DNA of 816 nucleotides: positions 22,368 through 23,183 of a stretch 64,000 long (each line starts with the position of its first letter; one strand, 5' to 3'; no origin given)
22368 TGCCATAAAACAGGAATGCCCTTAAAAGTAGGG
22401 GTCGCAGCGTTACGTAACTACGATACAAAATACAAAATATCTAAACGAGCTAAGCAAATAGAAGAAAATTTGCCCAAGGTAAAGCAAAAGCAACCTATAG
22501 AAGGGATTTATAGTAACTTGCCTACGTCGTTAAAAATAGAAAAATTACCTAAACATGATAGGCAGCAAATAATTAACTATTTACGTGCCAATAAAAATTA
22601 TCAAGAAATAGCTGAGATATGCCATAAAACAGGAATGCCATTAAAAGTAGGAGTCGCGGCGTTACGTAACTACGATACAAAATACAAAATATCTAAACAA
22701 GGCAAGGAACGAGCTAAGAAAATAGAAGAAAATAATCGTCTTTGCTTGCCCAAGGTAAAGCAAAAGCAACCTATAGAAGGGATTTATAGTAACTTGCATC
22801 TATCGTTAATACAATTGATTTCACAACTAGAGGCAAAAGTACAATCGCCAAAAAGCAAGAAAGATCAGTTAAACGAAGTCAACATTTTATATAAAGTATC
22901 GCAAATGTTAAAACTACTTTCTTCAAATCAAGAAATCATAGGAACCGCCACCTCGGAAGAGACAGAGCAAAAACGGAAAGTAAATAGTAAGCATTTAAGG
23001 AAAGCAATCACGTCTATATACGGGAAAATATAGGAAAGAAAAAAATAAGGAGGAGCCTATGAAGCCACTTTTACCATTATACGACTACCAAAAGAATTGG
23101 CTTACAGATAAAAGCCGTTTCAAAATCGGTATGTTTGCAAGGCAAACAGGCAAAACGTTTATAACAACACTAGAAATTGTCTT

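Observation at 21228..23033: Small-terminase-position gene encodes six tandem, near-identical HTH-like modules in one polypeptide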

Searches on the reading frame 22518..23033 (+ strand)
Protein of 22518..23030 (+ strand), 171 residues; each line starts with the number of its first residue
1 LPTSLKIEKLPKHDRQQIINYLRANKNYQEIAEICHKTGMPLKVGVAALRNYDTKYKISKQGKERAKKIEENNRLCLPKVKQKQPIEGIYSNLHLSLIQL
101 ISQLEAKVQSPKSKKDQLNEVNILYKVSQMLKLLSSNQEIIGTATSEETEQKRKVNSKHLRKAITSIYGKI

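Call 5: search_protein_families(library=pfam, proteins=[window:22518-23030:+], max_evalue=10)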
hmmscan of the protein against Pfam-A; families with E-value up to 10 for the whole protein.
seq(171 aa): 2 families
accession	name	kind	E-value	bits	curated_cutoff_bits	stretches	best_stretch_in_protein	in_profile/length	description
PF16795.10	Phage_integr_3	-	0.058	13.7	27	1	18-61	12-56/161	Archaeal phage integrase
PF25009.1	DUF7785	-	0.16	12.9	27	1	122-157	6-41/98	Domain of unknown function (DUF7785)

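Call 6: search_protein_families(library=phrogs, proteins=[window:22518-23030:+], max_evalue=10)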
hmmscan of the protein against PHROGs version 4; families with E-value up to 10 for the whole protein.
seq(171 aa): 3 families
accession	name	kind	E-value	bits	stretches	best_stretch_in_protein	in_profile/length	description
phrog_426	-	head and packaging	0.014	16.6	1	6-83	7-83/184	terminase small subunit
phrog_5118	-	unknown function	0.11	13.4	1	28-52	28-52/67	-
phrog_19119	-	unknown function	0.38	12.1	1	42-77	33-68/80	-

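Call 10: find_homologous_proteins(query=window:22518-23030:+, max_evalue=0.01)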
Query seq(171 aa): 102 candidates shared short words with the query, none scored E <= 0.01.
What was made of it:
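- Tried and rejected: The word-indexed search of 5.8 billion proteins found nothing (call 10).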

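Call 19: search_protein_representatives(protein=window:22521-23033:+)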
Query: 170 residues. Proteins with E-value up to 0.001 (for the whole library): 2; up to 1e-10: 1; up to 1e-30: 1. The best 2 are listed.
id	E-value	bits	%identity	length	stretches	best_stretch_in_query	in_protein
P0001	0.0e+00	1027.4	94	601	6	1-170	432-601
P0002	1.6e-05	41.6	35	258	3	9-39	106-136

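Call 44: predict_structure(alignment_id=A3)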
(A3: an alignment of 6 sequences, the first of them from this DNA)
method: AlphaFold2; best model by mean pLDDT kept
length: 170 residues; sequences in the alignment: 6
mean_pLDDT: 59.0   pTM: 0.36
mean pLDDT of the five models: 59.0, 57.0, 54.7, 50.7, 49.8
residues with pLDDT >= 90: 0; 70-90: 40; 50-70: 90; < 50: 40
segments of 3 or more residues with pLDDT < 50: 1-7, 71-88, 139-144, 165-170
pLDDT, mean of each block of 10 residues (from residue 1): 44 60 57 59 63 53 55 40 45 74 81 83 77 62 50 55 46
secondary structure, 60 per line:
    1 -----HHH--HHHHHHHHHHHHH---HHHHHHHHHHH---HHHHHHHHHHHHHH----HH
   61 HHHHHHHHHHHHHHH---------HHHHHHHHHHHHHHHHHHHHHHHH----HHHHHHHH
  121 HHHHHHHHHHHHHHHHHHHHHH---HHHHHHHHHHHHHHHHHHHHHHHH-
elements in order: H11-23 H27-37 H41-54 H59-75 H85-108 H113-142 H146-169
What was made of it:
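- On Phage small terminase (functional class): Tail helices 85-108 and 113-142 are predicted with pLDDT 74-83 (call 44).
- Tried and rejected: AF2 of module 6 + tail with only the six modules as alignment gave pLDDT 59 (call 44).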

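Call 52: search_protein_families(library=ncbifam, proteins=[window:22521-23033:+], max_evalue=1)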
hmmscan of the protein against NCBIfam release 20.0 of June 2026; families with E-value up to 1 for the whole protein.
window:22521-23033:+ (170 aa): 2 families
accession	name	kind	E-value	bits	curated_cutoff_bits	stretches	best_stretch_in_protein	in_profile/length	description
TIGR02937.1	sigma70-ECF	superfamily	0.0099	15.5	42.9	1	6-36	115-145/165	sigma-70 family RNA polymerase sigma factor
TIGR01558.1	sm_term_P27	equivalog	0.013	15.5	45.6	1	5-45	23-63/116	phage terminase small subunit P27 family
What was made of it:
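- There are weak hits to two other TerS profiles: PHROG 426 (E 0.014) and TIGR01558 (E 0.013) (calls 6, 52).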

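Call 55: find_related_loci(query=A3, collection=viral_contigs, flank=5000)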
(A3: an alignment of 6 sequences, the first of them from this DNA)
Query A3 (170 aa) in viral_contigs; peptide patterns used: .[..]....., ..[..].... (x = any residue, [..] = any of these).
600 stretches matched a pattern, but none encodes a relative of the query by tblastn (E <= 1e-3).

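Call 56: find_related_loci(query=A3, collection=metagenome_contigs, flank=5000)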
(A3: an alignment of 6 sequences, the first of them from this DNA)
Query A3 (170 aa) in metagenome_contigs; peptide patterns used: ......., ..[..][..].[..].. (x = any residue, [..] = any of these).
548 stretches matched a pattern, but none encodes a relative of the query by tblastn (E <= 1e-3).
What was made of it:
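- Tried and rejected: Scans of IMG/VR and JGI metagenome contigs found nothing (calls 55, 56).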

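Call 71: fold_search(model_id=the predicted structure, library=pdb)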
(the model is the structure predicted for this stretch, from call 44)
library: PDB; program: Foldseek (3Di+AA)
matches with E <= 10: 97; with E <= 0.001: 0
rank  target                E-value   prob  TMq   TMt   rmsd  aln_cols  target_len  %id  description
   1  3tj5_A                2.0e+00  0.23  0.38  0.27  20.9       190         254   10  human vinculin head domain (Vh1, residues 1-258) in complex with the vinculin binding site of the surface cell antigen (released 2011-09-07)
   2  7ajl_BBB              2.1e+00  0.10  0.25  0.17  16.8       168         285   12  Cyrstal structure of CYRI-B/Fam49B (released 2020-11-18)
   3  8j0n_B                2.5e+00  0.08  0.21  0.13  18.9       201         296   14  cryo-EM structure of human EMC (released 2024-04-03)
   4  6ezn_B                2.6e+00  0.60  0.38  0.55   9.1       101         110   11  Cryo-EM structure of the yeast oligosaccharyltransferase (OST) complex (released 2018-01-17)
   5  5lbm_C                3.2e+00  0.54  0.32  0.54   4.1        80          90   14  The asymmetric tetrameric structure of the formaldehyde sensing transcriptional repressor FrmR from Escherichia coli (released 2016-12-21)
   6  5lbm_A                3.4e+00  0.57  0.33  0.60   3.8        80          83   15  The asymmetric tetrameric structure of the formaldehyde sensing transcriptional repressor FrmR from Escherichia coli (released 2016-12-21)
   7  2c0g_B                3.4e+00  0.38  0.23  0.18  11.2        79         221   13  Structure of PDI-related Chaperone, Wind mutant-Y53S (released 2006-08-29)
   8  7jh6_A                3.6e+00  0.07  0.21  0.21  14.4       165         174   16  De novo designed two-domain di-Zn(II) and porphyrin-binding protein (released 2020-12-09)
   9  2l6h_MODEL_1_A        3.8e+00  0.16  0.25  0.27   5.9        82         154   10  Fat domain of focal adhesion kinase tethered to LD4 motif of paxillin via GGS linker (released 2012-05-30)
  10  9lxh_B                3.8e+00  0.14  0.23  0.05   7.1        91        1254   21  DOCK5/ELMO1 complex with RhoG and Rac1 on lipid membrane (released 2025-11-19)
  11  7rkc_A                4.2e+00  0.15  0.34  0.28  16.8       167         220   14  Computationally designed tunable C2 symmetric tandem repeat homodimer, D_3_633 (released 2022-05-18)
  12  6zbh_C                4.2e+00  0.14  0.38  0.25  23.6       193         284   18  Merozoite surface protein 1 (MSP-1) from Plasmodium falciparum, alternative conformation 5 (released 2021-05-19)
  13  7b5m_H                4.2e+00  0.11  0.26  0.20  17.3       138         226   12  Ubiquitin ligation to F-box protein substrates by SCF-RBR E3-E3 super-assembly: CUL1-RBX1-SKP1-SKP2-CKSHS1-p27~Ub~ARIH (released 2021-02-17)
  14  8e1e_A                4.2e+00  0.04  0.20  0.15  18.4       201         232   15  Scaffolding protein functional sites using deep learning (released 2023-08-16)
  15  5h5u_4                4.4e+00  0.21  0.29  0.16   6.1       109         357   14  Mechanistic insights into the alternative translation termination by ArfA and RF2 (released 2017-01-25)
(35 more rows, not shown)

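Call 78: search_dna_similar(query=window:22521-23033:+, collection=phages, mode=protein, max_evalue=10, max_rows=15)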
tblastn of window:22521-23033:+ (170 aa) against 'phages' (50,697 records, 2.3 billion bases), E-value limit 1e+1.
Records with a match: 1; places in all: 1; records where one place covers at least 80% of the query: 0.
Best place of each record, by identity: <60% 1.
By first word of the organism name: Vibrio 1.
By host as written in the record: Vibrio parahaemolyticus 1.
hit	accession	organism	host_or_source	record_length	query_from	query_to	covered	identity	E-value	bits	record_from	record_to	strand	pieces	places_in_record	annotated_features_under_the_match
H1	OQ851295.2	Vibrio phage PVP-XSN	Vibrio parahaemolyticus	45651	11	61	30%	36.8%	1e+0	35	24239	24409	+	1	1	hypothetical protein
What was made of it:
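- Tried and rejected: tblastn against 50,697 phage genomes gave one E=1 hit (call 78).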

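Call 80: fold_search(model_id=the predicted structure, library=viral)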
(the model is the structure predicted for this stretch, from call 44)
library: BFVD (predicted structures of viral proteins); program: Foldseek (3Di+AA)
matches with E <= 10: 181; with E <= 0.001: 0
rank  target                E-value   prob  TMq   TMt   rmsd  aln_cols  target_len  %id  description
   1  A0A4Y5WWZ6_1          8.6e-01  0.20  0.27  0.05  18.1       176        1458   11  (no name in the UniProt tables at hand)
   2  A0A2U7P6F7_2          1.5e+00  0.57  0.45  0.08  15.8       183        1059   15  (no name in the UniProt tables at hand)
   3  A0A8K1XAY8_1          1.5e+00  0.09  0.22  0.05  20.7       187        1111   14  (no name in the UniProt tables at hand)
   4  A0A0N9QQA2            1.6e+00  0.06  0.16  0.09  19.0       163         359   15  Uncharacterized protein [Chrysochromulina ericina virus CeV-01B]
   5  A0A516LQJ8            1.7e+00  0.30  0.33  0.21  24.5       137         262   14  (no name in the UniProt tables at hand)
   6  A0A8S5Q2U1            1.8e+00  0.77  0.36  0.29   5.4        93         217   13  Uncharacterized protein [Myoviridae sp. ctMYT7]
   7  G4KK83                1.8e+00  0.38  0.36  0.13  11.9       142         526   14  (no name in the UniProt tables at hand)
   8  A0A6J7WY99            2.0e+00  0.15  0.30  0.13  24.2       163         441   13  Uncharacterized protein [uncultured Caudovirales phage]
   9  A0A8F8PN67            2.2e+00  0.15  0.30  0.15  18.8       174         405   11  Transmembrane protein [Clandestinovirus]
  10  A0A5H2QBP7            2.3e+00  0.08  0.23  0.18  25.1       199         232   15  (no name in the UniProt tables at hand)
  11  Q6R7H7                2.4e+00  0.21  0.38  0.05  22.2       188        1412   12  Uncharacterized protein ORF47 [Ostreid herpesvirus 1 (isolate France)]
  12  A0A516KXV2            2.7e+00  0.12  0.30  0.30  21.1       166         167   11  (no name in the UniProt tables at hand)
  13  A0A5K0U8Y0            3.0e+00  0.82  0.46  0.20   4.9       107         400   12  Putative histidine phosphatase [Yasminevirus sp. GU-2018]
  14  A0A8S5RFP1            3.0e+00  0.57  0.33  0.27   3.3        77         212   14  Uncharacterized protein [virus sp. ctL1g6]
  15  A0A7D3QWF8            3.0e+00  0.23  0.32  0.20  12.8       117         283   14  RING-type E3 ubiquitin transferase [Fadolivirus FV1/VV64]
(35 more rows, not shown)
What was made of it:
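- The AF2 model of the window protein is of low confidence (pLDDT 59), and Foldseek found nothing in PDB or BFVD (calls 44, 71, 80).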

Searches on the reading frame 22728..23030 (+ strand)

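Call 5: search_protein_families(library=pfam, proteins=[window:22728-23030:+], max_evalue=10)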
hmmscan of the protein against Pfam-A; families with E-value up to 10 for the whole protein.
seq(101 aa): 3 families
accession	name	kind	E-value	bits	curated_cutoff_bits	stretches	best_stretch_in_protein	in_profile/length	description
PF14964.11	INTS15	-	0.032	13.5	27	1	10-76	261-320/362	Integrator complex subunit 15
PF07956.16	DUF1690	-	0.098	13.5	29.7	1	29-96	12-87/139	Protein of Unknown function (DUF1690)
PF25009.1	DUF7785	-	0.099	13.6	27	1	52-87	6-41/98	Domain of unknown function (DUF7785)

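Call 6: search_protein_families(library=phrogs, proteins=[window:22728-23030:+], max_evalue=10)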
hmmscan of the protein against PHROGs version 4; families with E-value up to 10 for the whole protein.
seq(101 aa): 0 families
